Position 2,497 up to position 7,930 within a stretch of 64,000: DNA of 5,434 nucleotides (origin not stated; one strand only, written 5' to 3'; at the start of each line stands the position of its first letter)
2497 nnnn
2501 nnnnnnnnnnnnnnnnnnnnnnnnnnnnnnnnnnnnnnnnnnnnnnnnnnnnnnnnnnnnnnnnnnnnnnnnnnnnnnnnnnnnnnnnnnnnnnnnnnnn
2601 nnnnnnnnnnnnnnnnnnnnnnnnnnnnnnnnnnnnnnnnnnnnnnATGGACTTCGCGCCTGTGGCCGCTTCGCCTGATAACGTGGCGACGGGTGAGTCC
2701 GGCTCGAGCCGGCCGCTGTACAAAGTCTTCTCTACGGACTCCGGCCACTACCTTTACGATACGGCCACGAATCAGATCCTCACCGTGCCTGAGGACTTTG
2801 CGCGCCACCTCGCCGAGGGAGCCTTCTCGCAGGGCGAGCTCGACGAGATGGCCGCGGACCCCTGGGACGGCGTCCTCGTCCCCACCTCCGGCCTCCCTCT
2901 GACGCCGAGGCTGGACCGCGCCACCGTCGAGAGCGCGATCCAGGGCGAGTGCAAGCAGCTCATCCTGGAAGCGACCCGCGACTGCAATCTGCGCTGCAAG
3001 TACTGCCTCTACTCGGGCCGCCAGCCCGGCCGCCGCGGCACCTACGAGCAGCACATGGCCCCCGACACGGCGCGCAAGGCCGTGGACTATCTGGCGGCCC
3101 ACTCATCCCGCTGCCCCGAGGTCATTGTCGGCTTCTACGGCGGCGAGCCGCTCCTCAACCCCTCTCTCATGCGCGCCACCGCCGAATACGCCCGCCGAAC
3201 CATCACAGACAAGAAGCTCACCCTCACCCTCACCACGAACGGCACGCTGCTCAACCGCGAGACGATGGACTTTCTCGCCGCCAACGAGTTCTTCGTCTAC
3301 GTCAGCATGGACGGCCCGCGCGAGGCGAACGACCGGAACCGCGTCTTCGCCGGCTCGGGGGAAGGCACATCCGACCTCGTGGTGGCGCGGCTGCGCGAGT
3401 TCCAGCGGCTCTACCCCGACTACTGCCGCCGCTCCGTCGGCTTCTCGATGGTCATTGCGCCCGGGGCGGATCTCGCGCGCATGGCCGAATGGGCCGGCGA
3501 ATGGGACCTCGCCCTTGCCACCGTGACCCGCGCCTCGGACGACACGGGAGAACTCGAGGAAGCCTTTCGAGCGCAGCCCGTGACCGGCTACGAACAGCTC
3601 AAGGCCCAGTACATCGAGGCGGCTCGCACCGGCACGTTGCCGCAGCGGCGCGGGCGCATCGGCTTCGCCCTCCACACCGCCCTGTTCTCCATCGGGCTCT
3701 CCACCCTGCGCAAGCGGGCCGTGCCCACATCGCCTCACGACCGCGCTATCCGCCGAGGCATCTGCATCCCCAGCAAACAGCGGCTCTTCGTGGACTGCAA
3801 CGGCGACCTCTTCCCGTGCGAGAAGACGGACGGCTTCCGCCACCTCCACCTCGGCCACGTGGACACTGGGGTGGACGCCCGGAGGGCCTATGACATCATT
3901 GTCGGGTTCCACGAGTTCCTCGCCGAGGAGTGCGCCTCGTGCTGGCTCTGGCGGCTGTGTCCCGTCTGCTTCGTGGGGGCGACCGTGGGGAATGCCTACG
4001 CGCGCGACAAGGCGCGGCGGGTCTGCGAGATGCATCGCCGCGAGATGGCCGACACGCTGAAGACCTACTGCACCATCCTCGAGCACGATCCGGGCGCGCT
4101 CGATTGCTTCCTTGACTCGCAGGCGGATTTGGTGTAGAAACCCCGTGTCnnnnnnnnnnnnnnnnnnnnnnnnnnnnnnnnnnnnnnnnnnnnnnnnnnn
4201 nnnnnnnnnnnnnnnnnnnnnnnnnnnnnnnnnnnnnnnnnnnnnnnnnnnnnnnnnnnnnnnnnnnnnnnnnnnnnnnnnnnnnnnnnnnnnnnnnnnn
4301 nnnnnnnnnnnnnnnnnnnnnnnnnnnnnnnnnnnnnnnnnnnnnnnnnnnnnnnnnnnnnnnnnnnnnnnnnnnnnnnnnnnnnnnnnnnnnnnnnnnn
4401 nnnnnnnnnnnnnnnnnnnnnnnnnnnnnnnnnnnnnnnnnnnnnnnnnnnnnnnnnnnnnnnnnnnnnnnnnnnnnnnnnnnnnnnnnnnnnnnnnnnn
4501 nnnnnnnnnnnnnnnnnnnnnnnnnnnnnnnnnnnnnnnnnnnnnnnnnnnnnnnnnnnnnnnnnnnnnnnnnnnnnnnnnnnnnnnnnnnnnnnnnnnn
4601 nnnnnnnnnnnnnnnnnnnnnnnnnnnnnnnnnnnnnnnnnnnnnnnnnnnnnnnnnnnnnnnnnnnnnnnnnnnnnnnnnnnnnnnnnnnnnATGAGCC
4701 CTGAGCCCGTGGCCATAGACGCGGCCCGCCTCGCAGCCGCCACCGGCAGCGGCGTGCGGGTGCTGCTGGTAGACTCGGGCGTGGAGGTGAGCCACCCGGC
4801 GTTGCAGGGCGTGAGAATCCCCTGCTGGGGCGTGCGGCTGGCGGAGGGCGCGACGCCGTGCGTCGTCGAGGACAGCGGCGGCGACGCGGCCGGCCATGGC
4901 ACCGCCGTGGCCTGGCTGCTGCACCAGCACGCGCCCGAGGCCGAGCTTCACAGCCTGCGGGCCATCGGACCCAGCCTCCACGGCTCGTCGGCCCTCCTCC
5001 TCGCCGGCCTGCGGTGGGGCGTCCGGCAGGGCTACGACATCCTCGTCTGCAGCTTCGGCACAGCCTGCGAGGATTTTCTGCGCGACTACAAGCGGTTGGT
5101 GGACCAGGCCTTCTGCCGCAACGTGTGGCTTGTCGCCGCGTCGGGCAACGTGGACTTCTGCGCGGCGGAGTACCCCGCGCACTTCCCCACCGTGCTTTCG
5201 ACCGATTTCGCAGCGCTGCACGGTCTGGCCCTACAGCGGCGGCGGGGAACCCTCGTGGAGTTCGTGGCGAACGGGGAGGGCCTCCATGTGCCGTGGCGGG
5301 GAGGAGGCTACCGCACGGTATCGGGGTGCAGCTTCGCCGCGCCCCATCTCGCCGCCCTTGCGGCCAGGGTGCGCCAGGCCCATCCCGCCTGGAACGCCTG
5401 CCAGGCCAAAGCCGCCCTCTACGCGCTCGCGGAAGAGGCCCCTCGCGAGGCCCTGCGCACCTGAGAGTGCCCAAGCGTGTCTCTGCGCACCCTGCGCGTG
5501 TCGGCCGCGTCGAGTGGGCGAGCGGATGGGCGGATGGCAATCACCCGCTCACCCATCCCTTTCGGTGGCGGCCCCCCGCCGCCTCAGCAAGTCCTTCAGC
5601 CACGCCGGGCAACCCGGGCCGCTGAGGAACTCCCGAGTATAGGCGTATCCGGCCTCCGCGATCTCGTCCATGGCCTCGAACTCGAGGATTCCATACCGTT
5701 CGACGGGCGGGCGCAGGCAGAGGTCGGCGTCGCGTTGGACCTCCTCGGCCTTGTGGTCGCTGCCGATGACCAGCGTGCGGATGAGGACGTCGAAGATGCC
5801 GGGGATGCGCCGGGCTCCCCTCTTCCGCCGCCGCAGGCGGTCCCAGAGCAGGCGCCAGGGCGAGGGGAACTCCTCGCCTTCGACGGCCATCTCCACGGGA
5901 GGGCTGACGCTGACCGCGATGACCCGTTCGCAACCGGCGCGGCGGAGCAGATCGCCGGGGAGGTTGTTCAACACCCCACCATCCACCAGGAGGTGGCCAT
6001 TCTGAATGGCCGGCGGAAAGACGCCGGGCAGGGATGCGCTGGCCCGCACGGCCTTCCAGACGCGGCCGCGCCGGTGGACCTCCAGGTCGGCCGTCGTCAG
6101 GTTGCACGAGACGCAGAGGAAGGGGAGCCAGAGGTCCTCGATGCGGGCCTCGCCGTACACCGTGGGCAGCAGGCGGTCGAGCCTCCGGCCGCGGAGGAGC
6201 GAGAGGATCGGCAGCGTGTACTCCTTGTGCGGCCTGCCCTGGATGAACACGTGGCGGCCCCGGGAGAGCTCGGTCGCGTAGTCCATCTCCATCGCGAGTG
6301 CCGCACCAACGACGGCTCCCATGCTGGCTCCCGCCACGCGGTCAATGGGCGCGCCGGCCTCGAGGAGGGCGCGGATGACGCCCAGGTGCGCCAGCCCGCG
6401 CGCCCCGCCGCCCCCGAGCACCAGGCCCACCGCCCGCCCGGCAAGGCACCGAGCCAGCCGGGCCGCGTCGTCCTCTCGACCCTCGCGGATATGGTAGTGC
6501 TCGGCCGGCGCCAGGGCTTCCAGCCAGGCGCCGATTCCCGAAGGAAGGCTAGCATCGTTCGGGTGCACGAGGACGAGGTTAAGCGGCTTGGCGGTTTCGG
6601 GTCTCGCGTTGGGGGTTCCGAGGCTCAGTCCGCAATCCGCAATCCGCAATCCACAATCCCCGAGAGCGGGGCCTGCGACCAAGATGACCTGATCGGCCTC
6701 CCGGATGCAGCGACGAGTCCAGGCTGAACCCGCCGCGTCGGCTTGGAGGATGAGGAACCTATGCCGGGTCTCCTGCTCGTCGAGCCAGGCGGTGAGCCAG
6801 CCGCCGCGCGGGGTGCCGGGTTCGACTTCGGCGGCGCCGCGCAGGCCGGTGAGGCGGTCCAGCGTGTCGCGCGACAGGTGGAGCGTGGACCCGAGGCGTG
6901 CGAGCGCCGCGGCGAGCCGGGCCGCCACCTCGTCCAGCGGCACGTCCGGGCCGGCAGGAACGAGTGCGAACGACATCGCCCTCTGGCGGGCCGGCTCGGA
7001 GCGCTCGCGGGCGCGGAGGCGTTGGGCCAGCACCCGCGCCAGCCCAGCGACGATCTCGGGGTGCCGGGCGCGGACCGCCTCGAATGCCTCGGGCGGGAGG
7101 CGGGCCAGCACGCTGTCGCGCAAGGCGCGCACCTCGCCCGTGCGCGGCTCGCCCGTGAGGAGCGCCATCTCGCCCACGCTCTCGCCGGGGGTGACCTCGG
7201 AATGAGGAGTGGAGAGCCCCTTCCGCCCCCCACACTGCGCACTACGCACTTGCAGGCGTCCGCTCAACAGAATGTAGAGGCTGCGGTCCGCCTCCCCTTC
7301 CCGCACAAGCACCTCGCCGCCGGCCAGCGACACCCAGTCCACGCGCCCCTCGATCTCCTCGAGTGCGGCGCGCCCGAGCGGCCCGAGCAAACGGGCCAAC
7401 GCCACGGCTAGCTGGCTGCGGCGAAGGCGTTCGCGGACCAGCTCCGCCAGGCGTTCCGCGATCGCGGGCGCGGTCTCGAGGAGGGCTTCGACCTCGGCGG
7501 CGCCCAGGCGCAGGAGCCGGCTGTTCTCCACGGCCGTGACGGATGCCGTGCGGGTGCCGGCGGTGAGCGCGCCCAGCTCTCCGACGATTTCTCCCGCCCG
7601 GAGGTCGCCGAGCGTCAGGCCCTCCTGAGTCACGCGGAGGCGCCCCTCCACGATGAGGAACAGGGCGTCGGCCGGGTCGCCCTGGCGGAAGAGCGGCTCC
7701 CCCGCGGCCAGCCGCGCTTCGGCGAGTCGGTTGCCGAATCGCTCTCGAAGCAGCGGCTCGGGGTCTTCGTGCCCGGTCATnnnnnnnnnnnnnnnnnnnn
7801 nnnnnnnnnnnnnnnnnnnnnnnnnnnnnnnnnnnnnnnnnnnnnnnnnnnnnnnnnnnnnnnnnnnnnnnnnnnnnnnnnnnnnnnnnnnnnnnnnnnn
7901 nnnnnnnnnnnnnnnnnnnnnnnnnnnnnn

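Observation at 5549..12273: ATGA-coupled operon: cyclase-kinase-WD40 protein followed by a dual-cNMP-domain patatin phospholipase (cyclase plus nucleotide-gated effector logic)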

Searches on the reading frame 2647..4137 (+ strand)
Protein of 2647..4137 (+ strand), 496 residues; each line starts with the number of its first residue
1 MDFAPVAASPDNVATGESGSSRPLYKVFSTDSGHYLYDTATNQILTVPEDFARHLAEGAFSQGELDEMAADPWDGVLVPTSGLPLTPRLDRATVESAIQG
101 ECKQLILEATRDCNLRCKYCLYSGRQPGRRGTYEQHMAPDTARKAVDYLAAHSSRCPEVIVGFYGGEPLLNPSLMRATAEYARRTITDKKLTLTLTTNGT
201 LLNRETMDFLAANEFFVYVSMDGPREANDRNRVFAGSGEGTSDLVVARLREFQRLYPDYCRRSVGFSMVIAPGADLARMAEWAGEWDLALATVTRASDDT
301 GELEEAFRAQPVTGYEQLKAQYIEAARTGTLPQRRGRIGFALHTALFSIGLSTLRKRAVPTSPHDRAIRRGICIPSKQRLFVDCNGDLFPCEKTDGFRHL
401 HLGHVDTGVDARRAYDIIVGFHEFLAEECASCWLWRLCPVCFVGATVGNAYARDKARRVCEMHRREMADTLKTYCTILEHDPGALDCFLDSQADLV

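Call 11: search_protein_families(library=pfam, proteins=[window:2647-4137:+], max_evalue=0.001)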
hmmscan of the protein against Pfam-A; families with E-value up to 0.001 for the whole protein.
window:2647-4137:+ (496 aa): 2 families
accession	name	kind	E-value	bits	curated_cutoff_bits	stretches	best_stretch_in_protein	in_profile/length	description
PF04055.27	Radical_SAM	-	4.5e-17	63.2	29.5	1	109-268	3-148/166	Radical SAM superfamily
PF13353.11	Fer4_12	-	1.1e-07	32.7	22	1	110-237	12-131/137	4Fe-4S single cluster domain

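Call 45: search_protein_families(library=padloc, proteins=[window:2647-4137:+], max_evalue=0.01)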
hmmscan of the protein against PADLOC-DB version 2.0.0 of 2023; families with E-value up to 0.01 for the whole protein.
window:2647-4137:+ (496 aa): 3 families
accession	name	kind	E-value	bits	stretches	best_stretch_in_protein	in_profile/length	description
PDLC02903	pVip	-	1.9e-12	45.2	1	110-229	7-108/257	Viperins not associated with kinases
PDLC02904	pVip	-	3.8e-07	27.9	1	110-226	10-112/262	Viperins associated with kinases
PDLC02905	pVip-kinase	-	0.0008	16.7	1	111-222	190-292/474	Viperin-kinase fusion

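Call 52: search_protein_families(library=ncbifam, proteins=[window:2647-4137:+], max_evalue=0.001)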
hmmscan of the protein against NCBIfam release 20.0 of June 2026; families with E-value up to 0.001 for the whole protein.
window:2647-4137:+ (496 aa): 63 families (the best 25 are shown)
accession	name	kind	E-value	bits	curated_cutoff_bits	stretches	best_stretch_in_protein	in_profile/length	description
TIGR04068.1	rSAM_ocin_clost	equivalog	5e-88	296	500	1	24-479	1-458/462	Cys-rich peptide radical SAM maturase CcpM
NF035951.1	rSAM_RumMC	equivalog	3e-61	207.6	720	2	92-273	101-280/510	RumMC family radical SAM sactipeptide maturase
TIGR04064.1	rSAM_nif11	equivalog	1.2e-46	159.4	518.7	2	101-264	76-236/459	nif11-like peptide radical SAM maturase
NF047865.1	rSAM_PapB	equivalog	1.5e-46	159.2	340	2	103-264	3-161/330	PapB family radical SAM/SPASM ranthipeptide maturase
TIGR03906.1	quino_hemo_SAM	equivalog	2.2e-46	158.5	453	1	59-489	54-462/467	quinohemoprotein amine dehydrogenase maturation protein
TIGR04148.1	GG_samocin_CFB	equivalog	9.2e-42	143.7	300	2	94-271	9-189/411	radical SAM peptide maturase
NF038170.1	lachnocin_rSAM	equivalog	4.7e-41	141.1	550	2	90-275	63-246/440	lachnocin radical SAM maturase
TIGR03974.1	rSAM_six_Cys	equivalog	8.7e-39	133.6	425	2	96-328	90-321/451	thioether cross-link-forming SCIFF peptide maturase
TIGR04280.1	geopep_mat_rSAM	hypoth_equivalog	1.8e-30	106.3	400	2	35-253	20-231/428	geopeptide radical SAM maturase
NF040492.1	not_ScfB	exception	8.5e-29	100.7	855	1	103-251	95-241/450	ScfB-related radical SAM/SPASM orphan maturase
TIGR03942.1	sulfatase_rSAM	equivalog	5.8e-24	84.8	349.45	1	109-254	7-150/363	anaerobic sulfatase maturase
TIGR03978.1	rSAM_paired_1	equivalog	9.6e-24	84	370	1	105-251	84-226/466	His-Xaa-Ser system radical SAM maturase HxsB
TIGR04115.1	rSAM_Cxxx_rpt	equivalog_domain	2.3e-20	73.4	350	1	105-258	4-161/359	radical SAM peptide maturase, CXXX-repeat target family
NF041707.1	rSAM_YhhB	equivalog_domain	1e-19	70.7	445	1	109-254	8-154/369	cyclophane-forming radical SAM/SPASM peptide maturase YhhB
NF041298.1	rSAM_mat_DynA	equivalog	2.6e-19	69.4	450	1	107-250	5-144/356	dynobactin maturation radical SAM/SPASM protein DynA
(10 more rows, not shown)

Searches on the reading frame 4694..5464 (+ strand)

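Call 11: search_protein_families(library=pfam, proteins=[window:4694-5464:+], max_evalue=0.001)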
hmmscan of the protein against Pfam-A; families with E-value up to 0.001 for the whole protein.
window:4694-5464:+ (256 aa): 1 family
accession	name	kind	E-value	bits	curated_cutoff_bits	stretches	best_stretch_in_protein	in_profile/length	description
PF00082.27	Peptidase_S8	-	5.3e-19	69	21.8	1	18-246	1-273/288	Subtilase family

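Call 45: search_protein_families(library=padloc, proteins=[window:4694-5464:+], max_evalue=0.01)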
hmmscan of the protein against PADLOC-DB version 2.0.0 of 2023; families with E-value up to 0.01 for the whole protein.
window:4694-5464:+ (256 aa): 2 families
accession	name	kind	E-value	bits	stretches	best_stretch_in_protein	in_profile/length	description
PDLC03014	subtilase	-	8.8e-12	43.2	1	17-250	170-379/391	-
PDLC02198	IetS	-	0.0035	13.4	0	206-246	525-565/795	-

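Call 52: search_protein_families(library=ncbifam, proteins=[window:4694-5464:+], max_evalue=0.001)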
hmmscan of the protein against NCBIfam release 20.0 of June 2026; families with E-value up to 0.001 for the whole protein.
window:4694-5464:+ (256 aa): 4 families
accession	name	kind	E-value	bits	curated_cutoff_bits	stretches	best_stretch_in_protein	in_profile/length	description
TIGR03921.1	T7SS_mycosin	equivalog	2.1e-23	83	278.75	1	15-251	9-268/353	type VII secretion-associated serine protease mycosin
NF049966.1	QH_SP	equivalog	3e-22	79.1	165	1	22-247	1-212/219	subtilisin-like serine protease QhpE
TIGR03895.1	protease_PatA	subfamily_domain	2.1e-05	23.5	421.05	1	106-226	50-176/606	PatA/PatG family cyanobactin maturation protease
NF051851.1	AtpSerPepEprS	equivalog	6.2e-05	21.2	1700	0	201-244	292-335/988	autotransporter serine peptidase EprS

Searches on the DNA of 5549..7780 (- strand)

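Call 70: search_rna_families(sources=[L001, L004, L006, L094, L010, L092, L093], threshold=gathering, show_alignments=2)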
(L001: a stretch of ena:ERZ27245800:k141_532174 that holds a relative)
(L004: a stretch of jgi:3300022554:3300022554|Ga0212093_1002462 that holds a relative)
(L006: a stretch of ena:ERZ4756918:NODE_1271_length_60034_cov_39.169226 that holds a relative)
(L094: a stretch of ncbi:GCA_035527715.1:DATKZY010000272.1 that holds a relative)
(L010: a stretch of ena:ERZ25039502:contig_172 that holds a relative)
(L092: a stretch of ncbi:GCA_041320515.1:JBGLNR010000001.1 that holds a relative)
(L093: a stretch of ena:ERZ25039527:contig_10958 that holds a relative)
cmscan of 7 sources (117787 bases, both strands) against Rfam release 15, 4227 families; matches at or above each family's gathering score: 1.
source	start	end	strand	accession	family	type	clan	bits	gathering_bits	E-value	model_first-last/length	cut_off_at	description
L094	5158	5247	-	RF00005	tRNA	Gene; tRNA;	CL00001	56.8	29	2.4e-09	1-71/71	no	tRNA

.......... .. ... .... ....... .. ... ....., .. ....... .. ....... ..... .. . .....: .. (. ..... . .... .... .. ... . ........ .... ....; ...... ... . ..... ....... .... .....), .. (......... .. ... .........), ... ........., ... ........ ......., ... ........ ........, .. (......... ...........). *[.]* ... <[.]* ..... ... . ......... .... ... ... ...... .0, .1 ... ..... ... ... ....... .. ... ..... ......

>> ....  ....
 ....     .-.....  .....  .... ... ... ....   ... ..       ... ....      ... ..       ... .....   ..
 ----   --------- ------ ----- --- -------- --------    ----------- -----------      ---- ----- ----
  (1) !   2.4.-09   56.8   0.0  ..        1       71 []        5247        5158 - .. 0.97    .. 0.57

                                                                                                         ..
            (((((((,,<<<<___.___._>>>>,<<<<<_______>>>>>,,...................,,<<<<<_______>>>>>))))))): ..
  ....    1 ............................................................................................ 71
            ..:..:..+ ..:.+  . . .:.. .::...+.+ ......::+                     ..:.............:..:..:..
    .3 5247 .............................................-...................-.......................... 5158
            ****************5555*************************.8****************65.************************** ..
